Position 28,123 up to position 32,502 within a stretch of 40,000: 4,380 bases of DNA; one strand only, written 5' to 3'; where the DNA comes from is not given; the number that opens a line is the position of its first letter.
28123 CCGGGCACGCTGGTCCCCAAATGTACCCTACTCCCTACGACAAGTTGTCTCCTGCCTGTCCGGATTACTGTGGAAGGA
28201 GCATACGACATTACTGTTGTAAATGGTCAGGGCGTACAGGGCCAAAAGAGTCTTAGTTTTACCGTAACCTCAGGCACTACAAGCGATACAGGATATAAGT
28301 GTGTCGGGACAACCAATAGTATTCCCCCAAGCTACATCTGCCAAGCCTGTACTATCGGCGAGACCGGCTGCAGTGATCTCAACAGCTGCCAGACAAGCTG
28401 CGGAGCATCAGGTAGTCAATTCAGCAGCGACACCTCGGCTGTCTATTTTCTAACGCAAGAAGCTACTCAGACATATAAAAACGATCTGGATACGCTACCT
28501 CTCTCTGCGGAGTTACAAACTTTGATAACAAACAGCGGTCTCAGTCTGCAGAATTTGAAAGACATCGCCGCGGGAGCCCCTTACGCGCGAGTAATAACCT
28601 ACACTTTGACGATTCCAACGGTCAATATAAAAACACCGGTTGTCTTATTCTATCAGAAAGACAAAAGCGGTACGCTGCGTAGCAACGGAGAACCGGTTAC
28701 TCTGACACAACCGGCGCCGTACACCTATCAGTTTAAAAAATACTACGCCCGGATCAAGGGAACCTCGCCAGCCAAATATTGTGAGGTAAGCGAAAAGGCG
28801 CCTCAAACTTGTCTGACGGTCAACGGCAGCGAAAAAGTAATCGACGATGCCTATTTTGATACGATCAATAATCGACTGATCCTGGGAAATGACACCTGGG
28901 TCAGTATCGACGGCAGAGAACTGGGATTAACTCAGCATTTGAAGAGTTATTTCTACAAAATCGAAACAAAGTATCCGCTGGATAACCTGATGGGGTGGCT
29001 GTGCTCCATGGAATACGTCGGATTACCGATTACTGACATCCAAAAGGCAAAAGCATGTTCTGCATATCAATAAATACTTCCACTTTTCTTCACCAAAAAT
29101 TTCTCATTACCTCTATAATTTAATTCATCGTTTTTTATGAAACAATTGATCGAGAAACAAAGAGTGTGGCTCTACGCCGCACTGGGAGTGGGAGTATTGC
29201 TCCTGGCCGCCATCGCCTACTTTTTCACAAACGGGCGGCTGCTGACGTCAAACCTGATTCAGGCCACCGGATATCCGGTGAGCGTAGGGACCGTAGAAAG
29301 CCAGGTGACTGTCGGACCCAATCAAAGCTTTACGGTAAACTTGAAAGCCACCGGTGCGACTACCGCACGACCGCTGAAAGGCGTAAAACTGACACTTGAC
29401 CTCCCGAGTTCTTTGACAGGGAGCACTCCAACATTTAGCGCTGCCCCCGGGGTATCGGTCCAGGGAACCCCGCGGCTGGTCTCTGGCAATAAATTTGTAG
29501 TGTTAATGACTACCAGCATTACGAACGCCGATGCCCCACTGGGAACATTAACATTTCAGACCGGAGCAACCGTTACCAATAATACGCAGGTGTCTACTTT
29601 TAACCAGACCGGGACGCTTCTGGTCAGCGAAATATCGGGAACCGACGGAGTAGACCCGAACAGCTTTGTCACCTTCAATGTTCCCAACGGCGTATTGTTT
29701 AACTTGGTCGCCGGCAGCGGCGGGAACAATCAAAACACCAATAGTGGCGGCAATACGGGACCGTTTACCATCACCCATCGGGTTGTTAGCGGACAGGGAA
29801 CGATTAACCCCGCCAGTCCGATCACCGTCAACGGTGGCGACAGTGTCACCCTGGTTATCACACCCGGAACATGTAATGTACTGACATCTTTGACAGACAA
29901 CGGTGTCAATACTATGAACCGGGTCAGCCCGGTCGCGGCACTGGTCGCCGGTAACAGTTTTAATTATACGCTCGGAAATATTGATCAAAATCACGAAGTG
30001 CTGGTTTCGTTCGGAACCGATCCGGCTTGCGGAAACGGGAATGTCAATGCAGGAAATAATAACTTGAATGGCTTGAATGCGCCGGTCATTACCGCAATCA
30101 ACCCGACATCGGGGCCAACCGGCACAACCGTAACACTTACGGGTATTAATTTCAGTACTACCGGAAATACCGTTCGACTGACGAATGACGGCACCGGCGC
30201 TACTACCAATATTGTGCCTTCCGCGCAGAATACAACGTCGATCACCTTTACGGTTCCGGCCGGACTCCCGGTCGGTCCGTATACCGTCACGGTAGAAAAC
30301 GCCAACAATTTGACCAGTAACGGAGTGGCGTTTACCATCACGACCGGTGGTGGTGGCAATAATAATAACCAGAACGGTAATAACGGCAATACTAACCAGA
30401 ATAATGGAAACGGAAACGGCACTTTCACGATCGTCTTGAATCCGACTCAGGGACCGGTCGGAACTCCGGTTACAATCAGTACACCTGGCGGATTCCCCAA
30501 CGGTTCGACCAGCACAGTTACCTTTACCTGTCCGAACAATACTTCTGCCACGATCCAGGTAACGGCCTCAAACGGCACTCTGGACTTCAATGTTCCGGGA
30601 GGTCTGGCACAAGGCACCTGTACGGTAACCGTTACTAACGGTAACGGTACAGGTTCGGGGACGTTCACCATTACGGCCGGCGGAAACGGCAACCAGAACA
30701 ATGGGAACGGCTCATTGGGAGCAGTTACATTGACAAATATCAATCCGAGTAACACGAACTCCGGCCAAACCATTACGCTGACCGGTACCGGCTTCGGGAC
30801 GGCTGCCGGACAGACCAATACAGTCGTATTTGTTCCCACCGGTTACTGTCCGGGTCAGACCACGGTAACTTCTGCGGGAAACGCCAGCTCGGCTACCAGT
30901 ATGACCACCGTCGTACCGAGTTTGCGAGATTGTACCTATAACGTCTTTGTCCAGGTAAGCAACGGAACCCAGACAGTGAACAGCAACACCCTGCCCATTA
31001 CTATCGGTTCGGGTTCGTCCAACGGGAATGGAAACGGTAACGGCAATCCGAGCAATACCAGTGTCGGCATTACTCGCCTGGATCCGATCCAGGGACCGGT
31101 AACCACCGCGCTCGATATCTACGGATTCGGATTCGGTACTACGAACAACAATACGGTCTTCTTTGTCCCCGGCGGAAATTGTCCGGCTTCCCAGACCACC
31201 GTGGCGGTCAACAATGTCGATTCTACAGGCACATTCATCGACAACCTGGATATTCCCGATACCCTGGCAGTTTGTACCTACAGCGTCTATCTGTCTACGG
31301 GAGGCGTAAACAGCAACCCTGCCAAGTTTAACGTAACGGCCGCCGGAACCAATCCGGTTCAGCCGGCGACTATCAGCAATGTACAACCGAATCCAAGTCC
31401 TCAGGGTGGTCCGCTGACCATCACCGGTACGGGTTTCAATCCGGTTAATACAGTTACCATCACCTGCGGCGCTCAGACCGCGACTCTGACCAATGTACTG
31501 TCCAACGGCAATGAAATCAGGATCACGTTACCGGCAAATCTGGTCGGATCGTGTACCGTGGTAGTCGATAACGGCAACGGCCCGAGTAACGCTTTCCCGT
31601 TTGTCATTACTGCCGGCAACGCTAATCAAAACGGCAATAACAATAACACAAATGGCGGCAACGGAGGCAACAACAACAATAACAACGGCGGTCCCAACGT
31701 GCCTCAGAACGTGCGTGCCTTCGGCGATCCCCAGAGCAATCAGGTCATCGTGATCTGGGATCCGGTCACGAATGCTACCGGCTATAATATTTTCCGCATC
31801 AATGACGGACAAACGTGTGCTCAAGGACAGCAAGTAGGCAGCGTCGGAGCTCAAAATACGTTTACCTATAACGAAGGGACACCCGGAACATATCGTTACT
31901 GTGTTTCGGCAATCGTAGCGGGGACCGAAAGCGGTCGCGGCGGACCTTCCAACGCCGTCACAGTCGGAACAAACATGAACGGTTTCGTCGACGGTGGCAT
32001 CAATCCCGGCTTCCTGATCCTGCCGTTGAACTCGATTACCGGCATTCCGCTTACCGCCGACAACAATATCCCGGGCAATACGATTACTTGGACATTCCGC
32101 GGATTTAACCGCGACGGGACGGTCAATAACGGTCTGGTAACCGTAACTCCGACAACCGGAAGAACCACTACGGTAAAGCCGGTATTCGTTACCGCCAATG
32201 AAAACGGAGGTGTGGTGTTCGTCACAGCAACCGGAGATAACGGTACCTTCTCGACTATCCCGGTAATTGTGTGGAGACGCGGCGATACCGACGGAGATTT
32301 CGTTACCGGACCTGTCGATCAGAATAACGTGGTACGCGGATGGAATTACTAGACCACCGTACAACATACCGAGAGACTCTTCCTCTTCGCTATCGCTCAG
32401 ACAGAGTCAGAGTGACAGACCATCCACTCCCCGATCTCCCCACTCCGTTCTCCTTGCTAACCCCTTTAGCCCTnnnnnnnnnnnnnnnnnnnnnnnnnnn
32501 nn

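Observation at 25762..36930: Enzyme-free cohesin/dockerin-like surface scaffold: five co-oriented genes with complementary modules and several kinds of anchor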

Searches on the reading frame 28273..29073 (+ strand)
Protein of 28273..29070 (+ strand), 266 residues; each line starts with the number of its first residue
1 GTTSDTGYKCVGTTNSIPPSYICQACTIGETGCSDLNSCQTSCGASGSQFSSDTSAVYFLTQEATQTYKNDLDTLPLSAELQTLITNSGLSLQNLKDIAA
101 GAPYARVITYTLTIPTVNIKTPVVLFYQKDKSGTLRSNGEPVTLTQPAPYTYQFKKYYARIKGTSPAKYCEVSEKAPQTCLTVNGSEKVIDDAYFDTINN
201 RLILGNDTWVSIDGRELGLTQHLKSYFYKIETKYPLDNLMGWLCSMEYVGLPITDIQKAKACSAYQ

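Call 9: find_homologous_proteins(query=window:28372-29073:+, max_evalue=0.001)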
Query window:28372-29073:+ (233 aa): 1 proteins with E <= 0.001 among 482 candidates.
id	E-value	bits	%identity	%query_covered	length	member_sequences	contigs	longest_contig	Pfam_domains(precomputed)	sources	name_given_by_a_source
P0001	1.9e-118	412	99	79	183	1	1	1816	-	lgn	-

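Call 17: search_protein_representatives(protein=window:28372-29073:+)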
Query: 233 residues. Proteins with E-value up to 0.001 (for the whole library): 5; up to 1e-10: 2; up to 1e-30: 1. The best 5 are listed.
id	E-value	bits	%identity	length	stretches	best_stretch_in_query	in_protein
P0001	6.0e-119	411.9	99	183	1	51-233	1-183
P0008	5.0e-27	111.3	41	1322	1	2-219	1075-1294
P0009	1.1e-05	41.5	38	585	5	73-113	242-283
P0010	7.6e-04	35.5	29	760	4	98-174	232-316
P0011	9.6e-04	35.1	29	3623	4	90-155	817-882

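Call 19: predict_structure(protein=window:28372-29073:+)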
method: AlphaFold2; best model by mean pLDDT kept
length: 233 residues; sequences in the alignment: 1
mean_pLDDT: 36.6   pTM: 0.24
mean pLDDT of the five models: 36.6, 34.3, 33.2, 33.1, 30.6
residues with pLDDT >= 90: 0; 70-90: 0; 50-70: 10; < 50: 223
segments of 3 or more residues with pLDDT < 50: 1-132, 136-151, 153-222, 231-233
pLDDT, mean of each block of 10 residues (from residue 1): 29 29 31 33 40 42 41 34 29 33 31 25 37 45 41 44 40 41 32 29 41 41 51 44
secondary structure, 60 per line:
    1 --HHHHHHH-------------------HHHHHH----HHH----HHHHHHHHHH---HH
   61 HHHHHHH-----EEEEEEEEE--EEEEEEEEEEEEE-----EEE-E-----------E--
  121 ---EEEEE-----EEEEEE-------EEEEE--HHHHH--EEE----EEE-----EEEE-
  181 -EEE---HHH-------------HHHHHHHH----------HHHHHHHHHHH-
elements in order: H3-9 H29-34 H46-55 H59-67 E73-81 E84-96 E102-104 E124-128 E134-139 E147-151 H154-158 E161-163 E168-170 E176-179 E182-184 H204-211 H222-232

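Call 24: find_encoding_contigs(protein=P0008, flank=10000)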
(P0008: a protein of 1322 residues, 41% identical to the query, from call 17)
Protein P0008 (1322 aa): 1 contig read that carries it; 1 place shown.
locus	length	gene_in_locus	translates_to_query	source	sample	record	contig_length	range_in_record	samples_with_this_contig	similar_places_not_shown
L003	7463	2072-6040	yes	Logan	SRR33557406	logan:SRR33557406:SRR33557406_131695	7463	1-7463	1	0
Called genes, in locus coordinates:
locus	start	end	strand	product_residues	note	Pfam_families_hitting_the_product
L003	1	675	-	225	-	?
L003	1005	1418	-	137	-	PF06541:ABC_trans_CmpB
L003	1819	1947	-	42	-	-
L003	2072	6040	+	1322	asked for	PF01833:TIG (faint), PF00801:PKD (weak), PF18911:PKD_4, PF00404:Dockerin_1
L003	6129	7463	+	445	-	?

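Call 26: search_protein_families(library=pfam, proteins=[P0008], max_evalue=10)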
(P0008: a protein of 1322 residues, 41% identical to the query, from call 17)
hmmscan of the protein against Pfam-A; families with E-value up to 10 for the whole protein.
P0008 (1322 aa): 8 families
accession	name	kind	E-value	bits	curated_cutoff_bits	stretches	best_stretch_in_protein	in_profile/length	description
PF18911.6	PKD_4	-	8.3e-12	45.4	27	2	777-846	16-84/85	PKD domain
PF00801.26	PKD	-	2.3e-10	40.7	23.5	2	771-843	7-78/80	PKD domain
PF00404.24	Dockerin_1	-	5.6e-10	39.7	22.9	1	857-914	1-56/57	Dockerin type I domain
PF01833.30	TIG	-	1.3e-05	25.5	20.9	2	934-1035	1-83/84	IPT/TIG domain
PF20009.4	GEVED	-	0.0084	17.3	24.4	1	564-604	22-65/78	GEVED domain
PF01835.25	MG2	-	0.047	14.5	32.8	1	572-595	59-84/96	MG2 domain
PF13499.12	EF-hand_7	-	0.082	13.7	30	1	859-910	12-65/67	EF-hand domain pair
PF12068.14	PH_RBD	-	0.083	12.8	22.4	1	1290-1322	10-43/149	Rab-binding domain (RBD)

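Call 74: search_protein_families(library=pfam, proteins=[window:28273-29070:+], max_evalue=10)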
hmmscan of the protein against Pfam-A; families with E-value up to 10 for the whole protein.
window:28273-29070:+ (266 aa): 0 families

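Call 79: search_protein_families(library=pfam, proteins=[L003:6129-7463:+, L003:6129-6700:+], max_evalue=10)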
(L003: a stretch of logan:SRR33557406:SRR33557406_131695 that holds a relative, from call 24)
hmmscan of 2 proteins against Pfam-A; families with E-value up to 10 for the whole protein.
L003:6129-7463:+ (445 aa): 2 families
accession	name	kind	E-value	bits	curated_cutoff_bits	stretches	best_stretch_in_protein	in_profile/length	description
PF01833.30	TIG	-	1.1e-09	38.6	20.9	1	308-394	1-84/84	IPT/TIG domain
PF25275.1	Golvesin_C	-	1.8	9.1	31.6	1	332-399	12-80/132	Golvesin C-terminal domain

L003:6129-6700:+ (190 aa): 1 family
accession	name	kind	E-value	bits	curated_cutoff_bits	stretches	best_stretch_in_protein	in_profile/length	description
PF00963.24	Cohesin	-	0.00035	21.2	24.1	1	49-149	7-116/139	Cohesin domain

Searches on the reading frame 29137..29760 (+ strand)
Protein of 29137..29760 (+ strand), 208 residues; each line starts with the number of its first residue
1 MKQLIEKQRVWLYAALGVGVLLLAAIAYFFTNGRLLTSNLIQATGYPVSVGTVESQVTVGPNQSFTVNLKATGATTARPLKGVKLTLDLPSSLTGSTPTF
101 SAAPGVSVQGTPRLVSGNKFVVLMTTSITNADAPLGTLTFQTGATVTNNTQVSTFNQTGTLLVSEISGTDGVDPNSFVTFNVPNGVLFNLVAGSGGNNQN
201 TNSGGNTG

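Call 26: search_protein_families(library=pfam, proteins=[window:29137-29760:+], max_evalue=10)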
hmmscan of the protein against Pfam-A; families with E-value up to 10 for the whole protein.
window:29137-29760:+ (208 aa): 0 families

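Call 81: search_protein_families(library=pfam, proteins=[window:29233-29736:+], max_evalue=10)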
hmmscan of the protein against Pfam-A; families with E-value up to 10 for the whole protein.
window:29233-29736:+ (168 aa): 0 families

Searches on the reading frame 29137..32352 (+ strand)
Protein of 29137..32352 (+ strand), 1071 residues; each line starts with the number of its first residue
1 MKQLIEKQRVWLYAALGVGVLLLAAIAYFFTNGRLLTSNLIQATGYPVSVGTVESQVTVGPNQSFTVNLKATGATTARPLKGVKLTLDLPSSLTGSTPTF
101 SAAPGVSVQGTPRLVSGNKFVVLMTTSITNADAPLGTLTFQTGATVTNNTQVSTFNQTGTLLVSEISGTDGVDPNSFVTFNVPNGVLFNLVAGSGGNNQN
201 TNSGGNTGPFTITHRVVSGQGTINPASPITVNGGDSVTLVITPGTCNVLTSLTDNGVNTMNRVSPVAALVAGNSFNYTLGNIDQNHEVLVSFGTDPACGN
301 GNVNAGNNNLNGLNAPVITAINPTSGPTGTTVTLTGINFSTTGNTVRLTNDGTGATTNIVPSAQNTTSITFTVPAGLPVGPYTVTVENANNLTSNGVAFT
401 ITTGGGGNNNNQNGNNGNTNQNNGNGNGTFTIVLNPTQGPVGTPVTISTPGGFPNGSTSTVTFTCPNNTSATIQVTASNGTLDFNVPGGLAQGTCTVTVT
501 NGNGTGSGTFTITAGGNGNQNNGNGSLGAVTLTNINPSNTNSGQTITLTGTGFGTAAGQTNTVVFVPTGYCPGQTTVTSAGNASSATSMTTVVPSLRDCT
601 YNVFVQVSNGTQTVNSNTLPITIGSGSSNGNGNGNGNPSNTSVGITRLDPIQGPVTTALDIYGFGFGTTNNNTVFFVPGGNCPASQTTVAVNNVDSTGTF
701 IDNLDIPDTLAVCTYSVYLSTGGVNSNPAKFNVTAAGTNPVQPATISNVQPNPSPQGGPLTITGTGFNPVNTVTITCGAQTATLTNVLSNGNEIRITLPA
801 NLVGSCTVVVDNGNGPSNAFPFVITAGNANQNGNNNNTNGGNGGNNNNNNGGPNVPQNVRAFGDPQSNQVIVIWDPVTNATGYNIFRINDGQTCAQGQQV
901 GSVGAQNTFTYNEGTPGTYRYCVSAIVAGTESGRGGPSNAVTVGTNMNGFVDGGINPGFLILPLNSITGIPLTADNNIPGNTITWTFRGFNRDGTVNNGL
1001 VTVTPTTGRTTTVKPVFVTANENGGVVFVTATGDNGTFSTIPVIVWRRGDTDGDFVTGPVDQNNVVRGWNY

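Call 3: search_protein_families(library=pfam, proteins=[window:29137-32352:+], max_evalue=0.1)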
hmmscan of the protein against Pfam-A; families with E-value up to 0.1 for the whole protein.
window:29137-32352:+ (1071 aa): 4 families
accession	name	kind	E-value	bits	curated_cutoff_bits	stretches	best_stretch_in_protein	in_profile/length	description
PF01833.30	TIG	-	1.2e-16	60.9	20.9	3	316-401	1-84/84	IPT/TIG domain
PF25523.1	Ig_RIMBP2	-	0.02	15.3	27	0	852-900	2-52/105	RIMBP2-like, immunoglobulin-like domain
PF01835.25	MG2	-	0.035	14.9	32.8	0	346-391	40-85/96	MG2 domain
PF13163.11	DUF3999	-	0.083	12.5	30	0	330-394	198-260/424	Protein of unknown function (DUF3999)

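Call 6: search_protein_families(library=ncbifam, proteins=[window:29137-32352:+], max_evalue=0.1)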
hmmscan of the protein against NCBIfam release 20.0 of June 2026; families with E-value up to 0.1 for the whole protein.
window:29137-32352:+ (1071 aa): 1 family
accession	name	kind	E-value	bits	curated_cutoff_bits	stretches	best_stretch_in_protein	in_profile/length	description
NF058597.1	CoaZ_rpt_PGGG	domain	3.3e-06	27.1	30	2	744-824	3-88/88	choice-of-anchor Z repeating domain-containing protein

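Call 60: search_solved_structures(query=window:29137-32352:+, max_evalue=0.1)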
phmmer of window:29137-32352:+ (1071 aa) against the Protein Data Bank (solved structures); distinct sequences matched with E-value up to 0.1: 0.

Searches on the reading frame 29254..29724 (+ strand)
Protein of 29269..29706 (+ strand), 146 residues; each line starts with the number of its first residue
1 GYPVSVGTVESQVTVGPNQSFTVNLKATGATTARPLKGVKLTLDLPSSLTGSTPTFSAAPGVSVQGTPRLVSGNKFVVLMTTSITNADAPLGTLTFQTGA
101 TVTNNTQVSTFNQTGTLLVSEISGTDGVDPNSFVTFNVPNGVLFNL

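Call 40: search_solved_structures(query=A5, max_evalue=10, show_alignments=2)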
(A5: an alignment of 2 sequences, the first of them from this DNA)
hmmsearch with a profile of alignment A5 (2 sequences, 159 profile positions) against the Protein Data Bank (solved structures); distinct sequences matched with E-value up to 10: 3.
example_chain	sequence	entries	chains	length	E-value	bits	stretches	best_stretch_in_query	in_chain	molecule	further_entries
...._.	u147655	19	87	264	0.79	13.1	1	89-158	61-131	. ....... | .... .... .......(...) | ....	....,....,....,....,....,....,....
9jgh_A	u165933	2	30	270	0.81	13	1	89-158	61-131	tube tail protein | tail tube protein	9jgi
3ebt_A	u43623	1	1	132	1.7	12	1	75-118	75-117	uncharacterized NTF2-like protein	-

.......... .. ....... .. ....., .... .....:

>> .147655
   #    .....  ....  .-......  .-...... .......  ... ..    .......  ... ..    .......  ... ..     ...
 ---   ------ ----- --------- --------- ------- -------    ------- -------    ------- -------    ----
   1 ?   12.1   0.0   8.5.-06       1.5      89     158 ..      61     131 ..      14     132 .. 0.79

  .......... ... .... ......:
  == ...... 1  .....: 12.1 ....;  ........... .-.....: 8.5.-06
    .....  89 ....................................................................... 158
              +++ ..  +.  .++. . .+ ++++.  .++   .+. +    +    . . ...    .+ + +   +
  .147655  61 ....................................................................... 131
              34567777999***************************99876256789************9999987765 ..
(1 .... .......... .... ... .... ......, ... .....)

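Call 81: search_protein_families(library=pfam, proteins=[window:29269-29706:+], max_evalue=10)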
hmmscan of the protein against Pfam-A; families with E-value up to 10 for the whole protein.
window:29269-29706:+ (146 aa): 1 family
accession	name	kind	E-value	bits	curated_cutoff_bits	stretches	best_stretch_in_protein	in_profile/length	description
PF18492.6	ORF_2_N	-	0.26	11.9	29.2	1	70-124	7-63/122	Open reading frame 2 N-terminal domain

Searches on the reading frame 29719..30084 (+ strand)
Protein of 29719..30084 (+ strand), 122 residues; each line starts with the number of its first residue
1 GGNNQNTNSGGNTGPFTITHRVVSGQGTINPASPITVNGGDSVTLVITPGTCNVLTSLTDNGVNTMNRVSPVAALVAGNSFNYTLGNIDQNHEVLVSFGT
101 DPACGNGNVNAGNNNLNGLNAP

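Call 74: search_protein_families(library=pfam, proteins=[window:29719-30084:+], max_evalue=10)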
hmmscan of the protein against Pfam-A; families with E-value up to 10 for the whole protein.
window:29719-30084:+ (122 aa): 1 family
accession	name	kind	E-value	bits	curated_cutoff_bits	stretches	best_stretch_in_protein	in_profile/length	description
PF11593.13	Med3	-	3.9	7.1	29.3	1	47-117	253-326/398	Mediator complex subunit 3 fungal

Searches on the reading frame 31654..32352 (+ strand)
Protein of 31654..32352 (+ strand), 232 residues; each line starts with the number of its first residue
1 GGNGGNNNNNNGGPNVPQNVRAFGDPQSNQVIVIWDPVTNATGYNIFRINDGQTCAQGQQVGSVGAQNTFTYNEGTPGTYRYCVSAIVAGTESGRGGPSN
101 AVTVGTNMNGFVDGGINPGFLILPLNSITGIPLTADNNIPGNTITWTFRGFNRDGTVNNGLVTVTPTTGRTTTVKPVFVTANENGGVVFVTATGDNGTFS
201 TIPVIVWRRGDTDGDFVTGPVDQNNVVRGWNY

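Call 26: search_protein_families(library=pfam, proteins=[window:31654-32352:+], max_evalue=10)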
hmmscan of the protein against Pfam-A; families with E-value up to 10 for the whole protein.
window:31654-32352:+ (232 aa): 1 family
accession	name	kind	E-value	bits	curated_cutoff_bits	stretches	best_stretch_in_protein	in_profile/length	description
PF25523.1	Ig_RIMBP2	-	0.0067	16.8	27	1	13-62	2-53/105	RIMBP2-like, immunoglobulin-like domain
